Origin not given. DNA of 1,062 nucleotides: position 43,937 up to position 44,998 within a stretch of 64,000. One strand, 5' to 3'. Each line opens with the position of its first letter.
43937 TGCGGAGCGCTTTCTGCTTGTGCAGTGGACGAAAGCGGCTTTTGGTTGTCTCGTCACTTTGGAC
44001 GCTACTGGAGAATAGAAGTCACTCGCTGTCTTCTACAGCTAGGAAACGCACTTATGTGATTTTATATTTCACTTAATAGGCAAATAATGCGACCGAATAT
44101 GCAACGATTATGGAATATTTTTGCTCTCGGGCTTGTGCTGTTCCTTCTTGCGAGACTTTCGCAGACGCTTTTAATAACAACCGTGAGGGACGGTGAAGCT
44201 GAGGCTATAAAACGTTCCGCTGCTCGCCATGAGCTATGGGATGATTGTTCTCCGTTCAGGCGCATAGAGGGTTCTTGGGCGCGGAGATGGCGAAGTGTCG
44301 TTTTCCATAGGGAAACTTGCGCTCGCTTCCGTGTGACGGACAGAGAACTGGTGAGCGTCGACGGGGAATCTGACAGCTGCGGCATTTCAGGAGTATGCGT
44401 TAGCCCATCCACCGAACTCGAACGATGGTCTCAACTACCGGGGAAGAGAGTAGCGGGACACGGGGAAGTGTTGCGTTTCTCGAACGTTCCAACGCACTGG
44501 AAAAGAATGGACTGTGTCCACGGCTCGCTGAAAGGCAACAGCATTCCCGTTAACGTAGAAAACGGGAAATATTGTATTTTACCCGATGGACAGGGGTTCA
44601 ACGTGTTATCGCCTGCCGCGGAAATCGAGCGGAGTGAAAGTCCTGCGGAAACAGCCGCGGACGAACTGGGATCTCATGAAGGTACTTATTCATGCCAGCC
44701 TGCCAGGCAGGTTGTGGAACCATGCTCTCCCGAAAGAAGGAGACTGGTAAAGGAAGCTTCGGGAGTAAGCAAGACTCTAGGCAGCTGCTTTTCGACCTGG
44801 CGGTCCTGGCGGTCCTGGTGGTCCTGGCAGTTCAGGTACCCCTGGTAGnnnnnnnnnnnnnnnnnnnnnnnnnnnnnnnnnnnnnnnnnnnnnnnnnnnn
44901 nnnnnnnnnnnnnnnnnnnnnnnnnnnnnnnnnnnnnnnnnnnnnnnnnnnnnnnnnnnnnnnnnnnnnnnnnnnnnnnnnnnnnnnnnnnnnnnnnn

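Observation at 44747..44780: Possible 34-nt GT-AG mini-intron (or a frameshift) between the signal-peptide exon and the repeat exon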

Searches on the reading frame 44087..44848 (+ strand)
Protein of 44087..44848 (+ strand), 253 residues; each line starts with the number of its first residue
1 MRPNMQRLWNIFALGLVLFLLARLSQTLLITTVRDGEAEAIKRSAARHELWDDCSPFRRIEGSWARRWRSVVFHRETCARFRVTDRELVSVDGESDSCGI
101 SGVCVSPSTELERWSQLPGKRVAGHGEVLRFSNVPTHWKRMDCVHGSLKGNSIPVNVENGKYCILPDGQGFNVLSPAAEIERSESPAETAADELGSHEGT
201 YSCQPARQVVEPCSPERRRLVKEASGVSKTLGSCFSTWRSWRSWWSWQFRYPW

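Call 8: search_protein_families(library=pfam, proteins=[window:44087-44848:+])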
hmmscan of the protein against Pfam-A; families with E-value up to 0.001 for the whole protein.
window:44087-44848:+ (253 aa): 0 families

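Call 17: find_homologous_proteins(query=window:44087-44785:+, max_evalue=0.001)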
Query seq(233 aa) (233 aa): 2 proteins with E <= 0.001 among 832 candidates.
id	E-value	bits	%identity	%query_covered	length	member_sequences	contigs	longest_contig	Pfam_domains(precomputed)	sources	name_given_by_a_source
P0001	3.7e-155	532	100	100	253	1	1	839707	-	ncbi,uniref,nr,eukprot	ncbi:hypothetical protein CYME_CMJ309C [Cyanidioschyzon merolae strain 10D]|uniref:Uncharacterized p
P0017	7.1e-135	466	89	100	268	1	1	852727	-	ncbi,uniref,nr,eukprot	ncbi:hypothetical protein CYME_CMN009C [Cyanidioschyzon merolae strain 10D]|uniref:Uncharacterized p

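Call 19: find_encoding_contigs(protein=P0017, flank=10000)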
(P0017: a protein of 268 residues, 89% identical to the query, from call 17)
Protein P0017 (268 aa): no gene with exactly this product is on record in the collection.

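Call 29: search_protein_families(library=pfam, proteins=[window:44168-44782:+], max_evalue=10)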
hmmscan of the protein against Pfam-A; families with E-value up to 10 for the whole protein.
seq(205 aa): 1 family
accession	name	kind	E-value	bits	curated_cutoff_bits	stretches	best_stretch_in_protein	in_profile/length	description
PF12515.13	CaATP_NAI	-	2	8.4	25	1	37-57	16-37/45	Ca2+-ATPase N terminal autoinhibitory domain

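Call 45: predict_structure(protein=window:44087-44782:+)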
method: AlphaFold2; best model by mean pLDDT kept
length: 232 residues; sequences in the alignment: 1
mean_pLDDT: 40.8   pTM: 0.25
mean pLDDT of the five models: 40.8, 39.2, 37.1, 36.6, 35.0
residues with pLDDT >= 90: 21; 70-90: 11; 50-70: 18; < 50: 182
segments of 3 or more residues with pLDDT < 50: 43-188, 190-213, 219-221, 226-232
pLDDT, mean of each block of 10 residues (from residue 1): 82 97 93 70 40 31 28 30 30 31 30 30 25 25 27 31 30 29 33 28 28 45 48 34
secondary structure, 60 per line:
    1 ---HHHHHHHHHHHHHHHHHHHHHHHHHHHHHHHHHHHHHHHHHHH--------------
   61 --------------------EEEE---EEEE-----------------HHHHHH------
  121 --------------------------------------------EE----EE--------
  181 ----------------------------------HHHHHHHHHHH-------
elements in order: H4-46 E81-84 E88-91 H109-114 H215-225

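Call 61: search_protein_representatives(protein=window:44087-44782:+)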
Query: 232 residues. Proteins with E-value up to 0.001 (for the whole library): 2; up to 1e-10: 1; up to 1e-30: 1. The best 2 are listed.
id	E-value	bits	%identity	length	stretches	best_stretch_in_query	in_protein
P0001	4.0e-155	530.3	100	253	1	1-232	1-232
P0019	2.2e-06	43.5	40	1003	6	91-119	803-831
